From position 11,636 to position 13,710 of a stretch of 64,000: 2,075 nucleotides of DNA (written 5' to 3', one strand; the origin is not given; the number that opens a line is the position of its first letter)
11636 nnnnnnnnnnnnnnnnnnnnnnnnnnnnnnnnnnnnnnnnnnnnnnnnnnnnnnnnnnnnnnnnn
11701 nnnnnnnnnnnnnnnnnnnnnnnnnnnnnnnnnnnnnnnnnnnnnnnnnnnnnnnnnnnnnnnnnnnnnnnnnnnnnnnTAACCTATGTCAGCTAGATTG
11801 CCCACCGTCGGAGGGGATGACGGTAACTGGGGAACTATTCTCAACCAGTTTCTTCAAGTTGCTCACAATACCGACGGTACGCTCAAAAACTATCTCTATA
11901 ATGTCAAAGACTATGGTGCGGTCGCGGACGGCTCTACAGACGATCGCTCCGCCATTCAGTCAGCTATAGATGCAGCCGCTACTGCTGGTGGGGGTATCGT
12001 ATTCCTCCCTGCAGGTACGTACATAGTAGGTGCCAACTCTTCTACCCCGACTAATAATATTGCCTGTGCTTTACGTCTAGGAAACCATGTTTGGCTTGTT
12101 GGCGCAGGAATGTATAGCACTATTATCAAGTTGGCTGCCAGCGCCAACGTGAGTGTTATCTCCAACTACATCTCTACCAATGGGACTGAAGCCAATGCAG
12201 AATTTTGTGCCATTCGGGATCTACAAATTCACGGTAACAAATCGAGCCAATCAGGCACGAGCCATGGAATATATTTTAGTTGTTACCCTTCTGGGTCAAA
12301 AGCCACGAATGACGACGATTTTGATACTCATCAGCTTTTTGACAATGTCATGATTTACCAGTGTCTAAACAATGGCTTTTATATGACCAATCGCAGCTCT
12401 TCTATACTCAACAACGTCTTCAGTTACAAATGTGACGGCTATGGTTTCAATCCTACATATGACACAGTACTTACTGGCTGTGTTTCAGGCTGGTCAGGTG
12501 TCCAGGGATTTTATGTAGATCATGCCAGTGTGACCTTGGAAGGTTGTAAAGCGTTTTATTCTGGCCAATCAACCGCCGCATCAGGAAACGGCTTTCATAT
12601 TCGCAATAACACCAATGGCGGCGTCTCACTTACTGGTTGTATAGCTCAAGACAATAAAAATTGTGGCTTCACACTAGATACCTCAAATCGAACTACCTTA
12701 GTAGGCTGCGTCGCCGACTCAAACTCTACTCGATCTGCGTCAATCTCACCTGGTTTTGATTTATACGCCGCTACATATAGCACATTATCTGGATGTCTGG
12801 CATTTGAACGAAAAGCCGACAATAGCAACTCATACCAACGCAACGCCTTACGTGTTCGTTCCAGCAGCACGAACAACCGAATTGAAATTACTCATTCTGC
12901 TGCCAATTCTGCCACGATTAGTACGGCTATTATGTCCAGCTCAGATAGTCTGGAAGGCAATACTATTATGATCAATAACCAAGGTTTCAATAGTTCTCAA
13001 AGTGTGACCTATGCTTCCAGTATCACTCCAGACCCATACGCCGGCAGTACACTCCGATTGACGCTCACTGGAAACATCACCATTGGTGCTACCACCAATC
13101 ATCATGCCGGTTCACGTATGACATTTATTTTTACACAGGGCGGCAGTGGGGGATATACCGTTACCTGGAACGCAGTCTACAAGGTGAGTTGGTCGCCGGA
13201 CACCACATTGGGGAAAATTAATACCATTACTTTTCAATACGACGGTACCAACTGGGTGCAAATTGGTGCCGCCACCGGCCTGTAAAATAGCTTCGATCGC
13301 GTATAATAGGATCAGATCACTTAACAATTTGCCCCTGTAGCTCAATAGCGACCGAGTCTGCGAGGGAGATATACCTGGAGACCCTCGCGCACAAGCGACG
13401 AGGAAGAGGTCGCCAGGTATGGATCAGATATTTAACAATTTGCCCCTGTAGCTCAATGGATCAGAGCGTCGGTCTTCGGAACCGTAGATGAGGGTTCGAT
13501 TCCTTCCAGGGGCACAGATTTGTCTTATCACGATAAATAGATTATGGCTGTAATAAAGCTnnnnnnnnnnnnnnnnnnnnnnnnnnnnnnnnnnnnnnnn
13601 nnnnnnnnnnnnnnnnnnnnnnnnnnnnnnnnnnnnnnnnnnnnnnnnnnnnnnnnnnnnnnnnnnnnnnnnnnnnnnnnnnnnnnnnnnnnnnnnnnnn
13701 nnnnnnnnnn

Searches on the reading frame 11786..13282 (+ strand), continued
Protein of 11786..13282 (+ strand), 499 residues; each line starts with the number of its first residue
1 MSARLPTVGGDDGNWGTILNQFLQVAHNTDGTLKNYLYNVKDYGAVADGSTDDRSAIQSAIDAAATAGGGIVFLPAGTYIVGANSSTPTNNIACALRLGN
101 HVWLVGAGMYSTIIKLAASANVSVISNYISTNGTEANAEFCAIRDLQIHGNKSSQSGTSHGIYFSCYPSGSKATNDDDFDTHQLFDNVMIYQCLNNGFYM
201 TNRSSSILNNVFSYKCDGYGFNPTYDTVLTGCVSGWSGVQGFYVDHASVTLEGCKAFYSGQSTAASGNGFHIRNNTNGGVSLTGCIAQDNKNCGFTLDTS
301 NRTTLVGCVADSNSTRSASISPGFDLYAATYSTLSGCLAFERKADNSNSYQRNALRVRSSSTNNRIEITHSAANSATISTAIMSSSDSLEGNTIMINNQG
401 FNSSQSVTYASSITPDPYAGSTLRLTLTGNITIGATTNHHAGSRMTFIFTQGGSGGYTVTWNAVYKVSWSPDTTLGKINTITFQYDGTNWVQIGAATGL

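Call 69: find_encoding_contigs(protein=P0007, flank=4000, max_places=1)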
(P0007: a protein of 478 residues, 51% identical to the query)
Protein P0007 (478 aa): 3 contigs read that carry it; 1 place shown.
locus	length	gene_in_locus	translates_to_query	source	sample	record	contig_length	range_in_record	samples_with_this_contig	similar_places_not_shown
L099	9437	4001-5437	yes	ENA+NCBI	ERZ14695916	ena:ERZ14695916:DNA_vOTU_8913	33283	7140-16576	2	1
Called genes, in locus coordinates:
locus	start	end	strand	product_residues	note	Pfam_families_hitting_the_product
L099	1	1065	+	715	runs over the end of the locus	PF06791:TMP_2 (weak)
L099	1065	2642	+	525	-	-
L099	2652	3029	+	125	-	-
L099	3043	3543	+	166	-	-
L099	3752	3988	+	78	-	-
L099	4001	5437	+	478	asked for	PF26209:Phage_phiTE_241_C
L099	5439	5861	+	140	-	-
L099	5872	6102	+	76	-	-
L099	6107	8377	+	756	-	-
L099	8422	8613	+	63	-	-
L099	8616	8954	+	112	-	-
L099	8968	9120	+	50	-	-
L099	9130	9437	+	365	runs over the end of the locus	PF08924:Rv2525c_GlyHyd-like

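Call 70: find_encoding_contigs(protein=P0011, flank=4000, max_places=1)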
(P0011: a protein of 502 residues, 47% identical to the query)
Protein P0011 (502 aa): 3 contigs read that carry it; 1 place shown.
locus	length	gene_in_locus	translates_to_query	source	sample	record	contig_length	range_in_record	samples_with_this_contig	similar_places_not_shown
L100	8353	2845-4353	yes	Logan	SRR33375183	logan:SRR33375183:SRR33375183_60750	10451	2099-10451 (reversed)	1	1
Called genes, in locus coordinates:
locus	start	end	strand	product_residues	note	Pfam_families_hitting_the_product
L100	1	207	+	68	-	?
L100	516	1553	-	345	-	PF00041:fn3, PF16656:Pur_ac_phosph_N (weak), PF13620:CarboxypepD_reg, PF13715:CarbopepD_reg_2 (weak)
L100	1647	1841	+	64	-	PF02416:TatA_B_E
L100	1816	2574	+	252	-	PF00902:TatC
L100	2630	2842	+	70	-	-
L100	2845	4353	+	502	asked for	PF12708:Pect-lyase_RHGA_epim, PF13229:Beta_helix, PF26209:Phage_phiTE_241_C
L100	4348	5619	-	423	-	PF21269:TreT_GT1, PF13439:Glyco_transf_4 (weak), PF00534:Glycos_transf_1, PF13692:Glyco_trans_1_4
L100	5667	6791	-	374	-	PF07724:AAA_2, PF07728:AAA_5 (weak), PF00004:AAA, PF22667:Lon_lid (weak)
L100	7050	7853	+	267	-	PF13489:Methyltransf_23, PF03269:DUF268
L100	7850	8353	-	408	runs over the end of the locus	-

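Call 73: search_protein_families(library=ncbifam, proteins=[L017:4437-4682:-, L010:461-790:+, L015:3713-4024:+, L065:4469-4705:-, L013:3784-4716:-, L019:348-1493:-], max_evalue=0.01)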
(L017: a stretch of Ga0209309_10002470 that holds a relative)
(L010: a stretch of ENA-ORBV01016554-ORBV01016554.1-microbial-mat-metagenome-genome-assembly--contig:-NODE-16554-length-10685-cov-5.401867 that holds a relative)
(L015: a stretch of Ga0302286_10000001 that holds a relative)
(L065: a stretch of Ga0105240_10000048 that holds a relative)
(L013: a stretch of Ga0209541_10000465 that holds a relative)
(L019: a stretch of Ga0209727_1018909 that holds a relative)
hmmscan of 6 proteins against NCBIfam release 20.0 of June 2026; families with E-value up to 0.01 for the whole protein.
L017:4437-4682:- (82 aa): 2 families
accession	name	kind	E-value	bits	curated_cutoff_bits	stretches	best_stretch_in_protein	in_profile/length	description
TIGR03773.1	anch_rpt_wall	hypoth_equivalog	8.1e-05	21.7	190.3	1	19-78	458-514/516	TIGR03773 family transporter-associated surface protein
NF058583.1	LAXTG_small_WW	exception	0.0004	20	65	1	42-80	12-50/54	LAXTG motif-containing small protein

L010:461-790:+ (110 aa): 1 family
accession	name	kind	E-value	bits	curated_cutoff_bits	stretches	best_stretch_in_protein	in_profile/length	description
NF050160.1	CbxlyestCULP6MYC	equivalog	0.0084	15.3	570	0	41-103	7-68/329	carboxylesterase Culp6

L015:3713-4024:+ (104 aa): 0 families

L065:4469-4705:- (79 aa): 1 family
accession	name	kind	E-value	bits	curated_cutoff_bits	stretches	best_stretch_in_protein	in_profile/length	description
NF058583.1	LAXTG_small_WW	exception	0.0018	17.9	65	1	33-73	12-52/54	LAXTG motif-containing small protein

L013:3784-4716:- (311 aa): 0 families

L019:348-1493:- (382 aa): 6 families
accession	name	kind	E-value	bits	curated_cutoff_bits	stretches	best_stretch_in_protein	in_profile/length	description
NF008399.0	PRK11198.1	equivalog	8.8e-10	39.2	134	1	194-228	94-128/149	peptidoglycan-binding protein LysM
NF040883.1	amid_act_ActS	equivalog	0.00022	20.6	375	1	188-261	26-91/242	amidase activator ActS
NF010723.1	PRK14125.1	equivalog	0.0023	17.8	60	1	190-213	27-50/87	cell division suppressor protein YneA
NF008123.1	PRK10871.1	equivalog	0.0026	17.2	311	1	194-301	103-200/365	murein hydrolase activator NlpD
NF008050.0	PRK10783.1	equivalog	0.0026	16.2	508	1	189-260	337-399/457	murein transglycosylase D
TIGR04134.1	lipo_with_rSAM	hypoth_equivalog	0.005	16.9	39.8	1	267-326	40-111/150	radical SAM-associated putative lipoprotein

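Call 74: search_dna_similar(query=window:11786-13282:+, collection=phages, mode=protein, max_rows=15)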
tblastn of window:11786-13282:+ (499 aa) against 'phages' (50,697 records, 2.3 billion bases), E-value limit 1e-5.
Records with a match: 2; places in all: 2; records where one place covers at least 80% of the query: 1.
Best place of each record, by identity: <60% 2.
By first word of the organism name: Phage 1; Methylophilales 1.
By host as written in the record: Staphylococcus aureus ZH 2 1; Methylophilales bacterium FZCC2181 1.
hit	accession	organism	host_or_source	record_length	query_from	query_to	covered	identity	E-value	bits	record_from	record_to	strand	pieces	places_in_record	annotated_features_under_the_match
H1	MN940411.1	Phage f2b1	Staphylococcus aureus ZH 2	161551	72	499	86%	30.3%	8e-34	142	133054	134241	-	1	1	hypothetical protein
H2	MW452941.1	Methylophilales phage MEP301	Methylophilales bacterium FZCC2181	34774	394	499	21%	33.6%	5e-6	56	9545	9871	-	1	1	hypothetical protein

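Call 76: search_protein_families(library=pfam, proteins=[L010:2160-2774:-, L015:4005-4655:-, L017:4437-4682:-, L010:461-790:+], max_evalue=0.01)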
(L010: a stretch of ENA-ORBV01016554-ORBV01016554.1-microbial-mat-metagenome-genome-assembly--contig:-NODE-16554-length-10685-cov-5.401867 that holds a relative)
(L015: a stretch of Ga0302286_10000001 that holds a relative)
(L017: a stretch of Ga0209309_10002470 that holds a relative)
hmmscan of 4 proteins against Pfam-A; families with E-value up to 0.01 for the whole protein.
L010:2160-2774:- (205 aa): 1 family
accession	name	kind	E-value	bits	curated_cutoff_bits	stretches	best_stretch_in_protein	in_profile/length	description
PF04203.18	Sortase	-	2e-25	89.4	26.6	1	76-199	1-124/125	Sortase domain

L015:4005-4655:- (217 aa): 1 family
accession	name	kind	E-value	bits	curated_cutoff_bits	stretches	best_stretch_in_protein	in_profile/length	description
PF04203.18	Sortase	-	1.3e-18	67.4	26.6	1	96-213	16-123/125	Sortase domain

L017:4437-4682:- (82 aa): 0 families

L010:461-790:+ (110 aa): 1 family
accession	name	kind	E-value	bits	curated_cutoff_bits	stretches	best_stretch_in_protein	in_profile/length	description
PF19762.4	DUF6249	-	0.0035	17.7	33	1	45-92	4-50/104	Domain of unknown function (DUF6249)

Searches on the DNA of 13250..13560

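Call 56: search_rna_families(source=window, start=13250, end=13560, threshold=evalue, max_evalue=1)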
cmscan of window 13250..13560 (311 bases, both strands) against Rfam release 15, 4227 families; matches with E-value up to 1: 2.
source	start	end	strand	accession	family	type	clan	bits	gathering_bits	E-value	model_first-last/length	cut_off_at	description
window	13442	13514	+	RF00005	tRNA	Gene; tRNA;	CL00001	68.9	29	3e-15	1-71/71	no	tRNA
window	13442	13515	-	RF04354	Plastid-ycf2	Cis-reg;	-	25.5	65.7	0.0029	1-75/75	no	Plastid-ycf2 5UTR RNA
